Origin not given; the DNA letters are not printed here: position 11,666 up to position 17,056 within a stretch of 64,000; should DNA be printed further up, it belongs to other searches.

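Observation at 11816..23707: DISARM-class-1-like module with fused DrmA/DrmB-type helicase, different gene order and no PLD gene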

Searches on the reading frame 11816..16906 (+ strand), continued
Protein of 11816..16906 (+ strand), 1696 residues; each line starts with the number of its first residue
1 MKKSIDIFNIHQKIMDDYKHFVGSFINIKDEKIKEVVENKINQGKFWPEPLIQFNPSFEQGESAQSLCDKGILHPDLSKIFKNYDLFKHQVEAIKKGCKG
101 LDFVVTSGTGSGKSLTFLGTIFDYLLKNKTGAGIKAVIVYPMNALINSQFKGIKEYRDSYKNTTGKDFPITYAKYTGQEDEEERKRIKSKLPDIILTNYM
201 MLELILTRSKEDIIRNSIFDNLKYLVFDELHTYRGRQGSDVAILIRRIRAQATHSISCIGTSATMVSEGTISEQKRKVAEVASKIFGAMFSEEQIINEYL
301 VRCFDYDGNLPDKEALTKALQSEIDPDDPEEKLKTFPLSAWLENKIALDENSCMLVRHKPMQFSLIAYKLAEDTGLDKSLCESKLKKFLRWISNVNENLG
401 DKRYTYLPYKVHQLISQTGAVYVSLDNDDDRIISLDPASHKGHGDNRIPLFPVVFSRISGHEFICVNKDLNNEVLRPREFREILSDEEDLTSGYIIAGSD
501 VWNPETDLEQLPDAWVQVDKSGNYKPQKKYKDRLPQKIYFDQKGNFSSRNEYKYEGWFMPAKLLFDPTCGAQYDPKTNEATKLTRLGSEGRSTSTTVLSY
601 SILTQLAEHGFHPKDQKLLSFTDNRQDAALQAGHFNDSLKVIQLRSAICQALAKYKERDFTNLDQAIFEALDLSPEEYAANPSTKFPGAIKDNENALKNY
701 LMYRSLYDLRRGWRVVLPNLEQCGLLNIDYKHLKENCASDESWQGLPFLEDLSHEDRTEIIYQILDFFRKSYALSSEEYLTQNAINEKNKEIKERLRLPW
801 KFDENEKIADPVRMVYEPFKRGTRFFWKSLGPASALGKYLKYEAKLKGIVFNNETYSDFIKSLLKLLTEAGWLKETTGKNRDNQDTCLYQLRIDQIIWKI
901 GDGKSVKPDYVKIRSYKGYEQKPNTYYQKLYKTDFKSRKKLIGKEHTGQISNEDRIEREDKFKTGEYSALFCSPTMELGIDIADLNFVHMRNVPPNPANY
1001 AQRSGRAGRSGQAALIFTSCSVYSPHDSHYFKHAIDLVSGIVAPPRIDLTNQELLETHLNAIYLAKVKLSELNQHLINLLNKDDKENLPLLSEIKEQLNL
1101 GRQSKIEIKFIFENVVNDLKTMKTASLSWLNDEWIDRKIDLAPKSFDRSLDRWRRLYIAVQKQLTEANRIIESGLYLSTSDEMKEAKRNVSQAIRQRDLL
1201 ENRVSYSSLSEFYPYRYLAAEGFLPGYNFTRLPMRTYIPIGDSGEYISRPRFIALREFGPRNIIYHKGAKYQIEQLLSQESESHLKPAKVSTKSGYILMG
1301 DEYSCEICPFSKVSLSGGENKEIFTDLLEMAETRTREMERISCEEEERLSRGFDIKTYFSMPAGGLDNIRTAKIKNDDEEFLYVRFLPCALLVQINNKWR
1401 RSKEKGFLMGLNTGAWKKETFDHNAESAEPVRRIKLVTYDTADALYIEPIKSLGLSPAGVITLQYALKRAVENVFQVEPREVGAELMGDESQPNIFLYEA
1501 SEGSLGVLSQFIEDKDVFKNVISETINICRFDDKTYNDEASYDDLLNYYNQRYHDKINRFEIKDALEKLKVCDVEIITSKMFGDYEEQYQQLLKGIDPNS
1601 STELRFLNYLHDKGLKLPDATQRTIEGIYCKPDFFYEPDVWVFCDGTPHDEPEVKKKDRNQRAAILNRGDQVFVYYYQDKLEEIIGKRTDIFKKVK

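Call 33: search_protein_families(library=ncbifam, proteins=[window:11816-16906:+], max_evalue=0.001)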
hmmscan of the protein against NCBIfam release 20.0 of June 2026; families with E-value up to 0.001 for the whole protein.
window:11816-16906:+ (1696 aa): 18 families
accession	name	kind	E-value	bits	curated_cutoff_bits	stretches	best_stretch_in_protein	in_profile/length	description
TIGR03817.1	DECH_helic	hypoth_equivalog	6.9e-35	120.5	874.1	2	85-266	36-198/742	helicase/secretion neighborhood putative DEAH-box helicase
TIGR04121.1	DEXH_lig_assoc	equivalog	2.1e-25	88.6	850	2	82-274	10-193/804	ligase-associated DNA damage response DEXH box helicase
NF010338.0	PRK13767.1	equivalog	4.1e-21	75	849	2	79-266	25-219/877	ATP-dependent helicase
NF041067.1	DpdJ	equivalog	1.3e-15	56.2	800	1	184-265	322-405/1482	protein DpdJ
NF007284.0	PRK09751.1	equivalog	9.9e-13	46.2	1496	2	936-1009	345-418/1538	ATP-dependent helicase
TIGR01389.1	recQ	equivalog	2.6e-08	32.8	640.2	1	942-1036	251-341/591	DNA helicase RecQ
NF053636.1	DDHlcsCsdAPsy1082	equivalog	4.1e-08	32.2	890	0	90-164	30-105/512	DEAD/DEAH box helicase CsdA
NF053631.1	RNA_helic_CshA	equivalog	6e-08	32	646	1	948-1033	269-351/434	degradosome RNA helicase CshA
TIGR00614.1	recQ_fam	subfamily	7e-08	31.7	219.8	1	948-1035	258-342/470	RecQ family ATP-dependent DNA helicase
NF003419.0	PRK04837.1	equivalog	6.6e-07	28.4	588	0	947-1034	287-378/424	ATP-dependent RNA helicase RhlB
TIGR03158.1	cas3_cyano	exception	2.6e-06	26.8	69.1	1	103-247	17-171/357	type I-D CRISPR-associated helicase Cas3'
NF002340.1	PRK01297.1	equivalog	1.9e-05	23.6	564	1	946-1031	279-361/372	ATP-dependent RNA helicase RhlB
NF002251.0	PRK01172.1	equivalog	3.8e-05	22.1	891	0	83-158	20-90/674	ATP-dependent DNA helicase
NF008394.0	PRK11192.1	equivalog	4.8e-05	22.4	507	0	947-1028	278-356/441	ATP-dependent RNA helicase SrmB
NF053711.1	RNA_heli_RhlE1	exception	5.2e-05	22.2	750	0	953-1013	281-341/434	RNA helicase RhlE1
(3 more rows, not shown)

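Call 43: search_solved_structures(query=window:11816-16906:+, max_evalue=1e-15, show_alignments=3)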
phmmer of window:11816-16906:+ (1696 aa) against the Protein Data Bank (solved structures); distinct sequences matched with E-value up to 1e-15: 3.
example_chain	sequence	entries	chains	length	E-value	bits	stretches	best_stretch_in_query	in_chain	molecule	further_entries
9tu7_Y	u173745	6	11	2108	2.9e-44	154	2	60-289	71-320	DEAD/DEAH box helicase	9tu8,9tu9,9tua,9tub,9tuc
9wae_A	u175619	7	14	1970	3e-24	87.6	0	964-1055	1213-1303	Helicase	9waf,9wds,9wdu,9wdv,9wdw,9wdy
6znp_A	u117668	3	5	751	3.5e-20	74.1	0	85-274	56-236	Uncharacterized ATP-dependent helicase YprA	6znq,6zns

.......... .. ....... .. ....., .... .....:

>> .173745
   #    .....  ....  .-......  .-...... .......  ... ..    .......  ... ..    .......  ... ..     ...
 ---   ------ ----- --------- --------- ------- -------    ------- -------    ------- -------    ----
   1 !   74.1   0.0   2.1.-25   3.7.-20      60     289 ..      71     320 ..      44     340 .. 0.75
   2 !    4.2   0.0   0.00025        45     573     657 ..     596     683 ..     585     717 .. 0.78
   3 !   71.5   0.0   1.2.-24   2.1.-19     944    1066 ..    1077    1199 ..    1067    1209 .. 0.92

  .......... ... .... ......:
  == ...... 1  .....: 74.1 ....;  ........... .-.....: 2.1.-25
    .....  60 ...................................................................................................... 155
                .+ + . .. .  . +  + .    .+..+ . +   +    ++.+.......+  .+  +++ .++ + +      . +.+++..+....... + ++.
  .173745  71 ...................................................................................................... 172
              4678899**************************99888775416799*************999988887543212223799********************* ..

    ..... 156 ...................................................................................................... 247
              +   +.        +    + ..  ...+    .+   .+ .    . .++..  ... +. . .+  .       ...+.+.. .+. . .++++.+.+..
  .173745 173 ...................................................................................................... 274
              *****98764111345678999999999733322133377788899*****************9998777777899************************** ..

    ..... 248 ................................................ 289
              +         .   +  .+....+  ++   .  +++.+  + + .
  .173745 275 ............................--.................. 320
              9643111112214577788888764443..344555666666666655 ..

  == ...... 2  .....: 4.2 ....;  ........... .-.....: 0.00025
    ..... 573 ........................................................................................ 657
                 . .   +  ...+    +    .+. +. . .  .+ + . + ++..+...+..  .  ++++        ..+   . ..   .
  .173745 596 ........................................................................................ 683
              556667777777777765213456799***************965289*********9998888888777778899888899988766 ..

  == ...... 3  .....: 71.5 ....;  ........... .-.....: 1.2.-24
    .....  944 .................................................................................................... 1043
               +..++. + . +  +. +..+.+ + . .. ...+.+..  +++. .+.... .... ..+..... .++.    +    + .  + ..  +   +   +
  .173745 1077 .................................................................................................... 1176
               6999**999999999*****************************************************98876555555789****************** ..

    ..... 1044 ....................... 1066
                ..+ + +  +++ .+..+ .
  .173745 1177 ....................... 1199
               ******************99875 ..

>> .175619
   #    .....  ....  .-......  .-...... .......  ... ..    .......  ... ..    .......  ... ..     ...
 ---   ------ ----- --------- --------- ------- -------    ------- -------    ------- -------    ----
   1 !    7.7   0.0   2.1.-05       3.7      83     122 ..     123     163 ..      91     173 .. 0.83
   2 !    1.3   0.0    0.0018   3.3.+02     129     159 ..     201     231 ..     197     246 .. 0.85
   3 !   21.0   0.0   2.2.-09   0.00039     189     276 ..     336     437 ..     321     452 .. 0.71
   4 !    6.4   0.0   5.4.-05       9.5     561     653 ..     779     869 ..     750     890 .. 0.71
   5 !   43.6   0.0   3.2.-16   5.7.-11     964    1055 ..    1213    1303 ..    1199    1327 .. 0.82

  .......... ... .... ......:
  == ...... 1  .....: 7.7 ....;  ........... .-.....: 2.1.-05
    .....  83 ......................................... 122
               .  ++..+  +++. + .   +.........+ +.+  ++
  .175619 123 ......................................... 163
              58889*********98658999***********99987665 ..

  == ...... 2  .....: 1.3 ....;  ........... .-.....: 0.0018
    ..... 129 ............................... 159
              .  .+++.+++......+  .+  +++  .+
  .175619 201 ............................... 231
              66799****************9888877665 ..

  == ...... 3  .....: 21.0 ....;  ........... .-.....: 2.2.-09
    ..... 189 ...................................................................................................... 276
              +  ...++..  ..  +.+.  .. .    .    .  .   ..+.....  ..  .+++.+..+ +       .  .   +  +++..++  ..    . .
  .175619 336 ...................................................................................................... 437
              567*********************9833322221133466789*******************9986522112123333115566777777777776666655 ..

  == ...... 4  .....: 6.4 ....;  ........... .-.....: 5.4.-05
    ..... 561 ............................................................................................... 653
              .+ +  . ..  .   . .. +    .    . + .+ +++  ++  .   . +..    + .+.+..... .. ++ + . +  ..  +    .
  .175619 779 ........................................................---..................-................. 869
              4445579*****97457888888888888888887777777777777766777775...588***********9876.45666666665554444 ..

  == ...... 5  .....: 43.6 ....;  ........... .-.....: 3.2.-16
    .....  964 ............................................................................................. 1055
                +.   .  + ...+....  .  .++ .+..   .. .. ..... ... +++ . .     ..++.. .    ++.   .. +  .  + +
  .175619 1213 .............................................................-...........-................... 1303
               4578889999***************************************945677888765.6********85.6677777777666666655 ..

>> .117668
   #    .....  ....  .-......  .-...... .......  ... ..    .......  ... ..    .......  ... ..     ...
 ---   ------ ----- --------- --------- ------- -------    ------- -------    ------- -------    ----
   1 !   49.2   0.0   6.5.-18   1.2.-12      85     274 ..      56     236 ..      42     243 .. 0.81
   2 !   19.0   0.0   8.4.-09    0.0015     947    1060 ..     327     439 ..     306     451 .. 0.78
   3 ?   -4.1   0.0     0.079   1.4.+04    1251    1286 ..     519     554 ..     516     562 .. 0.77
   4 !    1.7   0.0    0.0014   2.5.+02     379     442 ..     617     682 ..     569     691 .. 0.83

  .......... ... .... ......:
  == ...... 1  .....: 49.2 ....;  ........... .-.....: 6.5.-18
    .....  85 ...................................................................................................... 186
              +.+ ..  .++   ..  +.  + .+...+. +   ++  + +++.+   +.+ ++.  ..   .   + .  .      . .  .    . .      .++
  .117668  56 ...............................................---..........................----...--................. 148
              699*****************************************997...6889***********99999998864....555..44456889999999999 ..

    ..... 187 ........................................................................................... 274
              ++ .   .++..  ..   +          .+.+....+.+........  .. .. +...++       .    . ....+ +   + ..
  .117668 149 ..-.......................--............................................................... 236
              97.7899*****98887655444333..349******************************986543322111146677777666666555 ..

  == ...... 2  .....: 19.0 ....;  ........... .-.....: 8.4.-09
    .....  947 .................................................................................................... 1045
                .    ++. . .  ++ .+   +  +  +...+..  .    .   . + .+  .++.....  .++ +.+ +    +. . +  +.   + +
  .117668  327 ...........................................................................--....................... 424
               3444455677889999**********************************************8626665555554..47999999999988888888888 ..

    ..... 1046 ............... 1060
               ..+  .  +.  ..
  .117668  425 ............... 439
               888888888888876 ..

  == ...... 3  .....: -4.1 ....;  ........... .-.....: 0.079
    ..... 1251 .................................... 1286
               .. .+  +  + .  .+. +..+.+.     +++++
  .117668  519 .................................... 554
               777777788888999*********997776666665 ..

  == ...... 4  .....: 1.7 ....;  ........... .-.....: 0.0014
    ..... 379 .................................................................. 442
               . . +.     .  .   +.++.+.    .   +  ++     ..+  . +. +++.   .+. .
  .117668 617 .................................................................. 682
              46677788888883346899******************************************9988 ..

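Call 57: find_encoding_contigs(protein=P0050, flank=10000, max_places=1)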
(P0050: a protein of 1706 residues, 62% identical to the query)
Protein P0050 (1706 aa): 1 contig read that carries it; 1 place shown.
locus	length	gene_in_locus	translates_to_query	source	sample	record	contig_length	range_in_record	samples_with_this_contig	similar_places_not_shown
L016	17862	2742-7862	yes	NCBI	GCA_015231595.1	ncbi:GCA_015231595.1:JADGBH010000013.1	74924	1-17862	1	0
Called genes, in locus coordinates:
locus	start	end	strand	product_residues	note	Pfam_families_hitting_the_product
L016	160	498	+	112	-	PF08843:AbiEii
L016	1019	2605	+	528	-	PF14516:AAA_35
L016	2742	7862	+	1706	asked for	PF00270:DEAD, PF04851:ResIII, PF00271:Helicase_C, PF09369:MZB (faint)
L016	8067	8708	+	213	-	PF18934:DUF5682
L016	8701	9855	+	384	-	PF05762:VWA_CoxE, PF13519:VWA_2 (weak)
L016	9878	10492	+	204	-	PF12654:DUF3786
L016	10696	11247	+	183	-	-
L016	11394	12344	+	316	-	PF00561:Abhydrolase_1, PF12146:Hydrolase_4, PF12697:Abhydrolase_6, PF10230:LIDHydrolase (weak)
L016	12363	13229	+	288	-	PF01963:TraB_PrgY_gumN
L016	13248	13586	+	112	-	PF13630:SdpI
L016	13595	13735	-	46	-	-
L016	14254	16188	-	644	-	PF13188:PAS_8, PF13426:PAS_9, PF00989:PAS, PF08448:PAS_4, PF13426:PAS_9, PF08447:PAS_3, PF00512:HisKA, PF02518:HATPase_c, +3 more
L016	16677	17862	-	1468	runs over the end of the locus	-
